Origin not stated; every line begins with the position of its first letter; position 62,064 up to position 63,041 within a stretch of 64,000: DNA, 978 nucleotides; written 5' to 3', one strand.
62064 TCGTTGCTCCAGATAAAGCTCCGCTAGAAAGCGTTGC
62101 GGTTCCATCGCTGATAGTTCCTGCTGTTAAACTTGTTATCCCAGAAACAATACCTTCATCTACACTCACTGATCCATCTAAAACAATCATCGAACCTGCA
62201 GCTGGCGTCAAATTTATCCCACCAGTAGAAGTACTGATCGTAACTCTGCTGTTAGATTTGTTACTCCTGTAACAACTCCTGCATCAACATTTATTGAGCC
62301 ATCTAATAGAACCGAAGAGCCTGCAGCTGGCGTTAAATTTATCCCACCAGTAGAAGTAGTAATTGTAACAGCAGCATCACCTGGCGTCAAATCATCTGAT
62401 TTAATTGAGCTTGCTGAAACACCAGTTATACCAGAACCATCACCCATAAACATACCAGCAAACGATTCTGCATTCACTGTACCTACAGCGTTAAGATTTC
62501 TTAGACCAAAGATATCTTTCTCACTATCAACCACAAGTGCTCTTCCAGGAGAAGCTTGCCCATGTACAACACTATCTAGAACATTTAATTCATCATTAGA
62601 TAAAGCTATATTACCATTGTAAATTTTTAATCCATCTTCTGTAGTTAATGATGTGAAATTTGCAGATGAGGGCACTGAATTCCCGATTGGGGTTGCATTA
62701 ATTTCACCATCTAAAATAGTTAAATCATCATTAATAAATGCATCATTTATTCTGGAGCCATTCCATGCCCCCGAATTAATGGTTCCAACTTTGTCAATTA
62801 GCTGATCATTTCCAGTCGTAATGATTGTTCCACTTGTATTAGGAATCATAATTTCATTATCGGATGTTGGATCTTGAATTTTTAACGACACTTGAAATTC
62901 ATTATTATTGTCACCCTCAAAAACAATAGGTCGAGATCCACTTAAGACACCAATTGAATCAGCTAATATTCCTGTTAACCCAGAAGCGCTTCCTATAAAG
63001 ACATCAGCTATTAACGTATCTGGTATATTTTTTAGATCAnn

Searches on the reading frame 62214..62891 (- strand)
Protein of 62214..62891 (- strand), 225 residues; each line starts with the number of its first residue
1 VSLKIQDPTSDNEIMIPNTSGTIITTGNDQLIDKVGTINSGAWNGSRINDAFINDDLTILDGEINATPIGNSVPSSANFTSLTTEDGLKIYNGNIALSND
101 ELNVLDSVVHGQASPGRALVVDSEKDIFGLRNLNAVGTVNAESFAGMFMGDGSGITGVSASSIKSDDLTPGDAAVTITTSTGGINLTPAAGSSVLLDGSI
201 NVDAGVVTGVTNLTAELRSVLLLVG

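Call 73: search_protein_families(library=pfam, max_evalue=0.00001, proteins=[window:62214-62891:-])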
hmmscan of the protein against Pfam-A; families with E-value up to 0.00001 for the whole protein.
window:62214-62891:- (225 aa): 0 families

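Call 82: search_protein_families(library=phrogs, max_evalue=0.001, proteins=[window:62214-62891:-])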
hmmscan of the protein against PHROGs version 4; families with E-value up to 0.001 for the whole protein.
window:62214-62891:- (225 aa): 1 family
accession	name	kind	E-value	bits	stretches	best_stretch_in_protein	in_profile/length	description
phrog_30158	-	unknown function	2.3e-06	27.3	1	24-139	428-547/779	-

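Call 83: find_encoding_contigs(protein=window:62214-62891:-, flank=10000, max_places=5)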
Protein window:62214-62891:- (225 aa): no gene with exactly this product is on record in the collection.
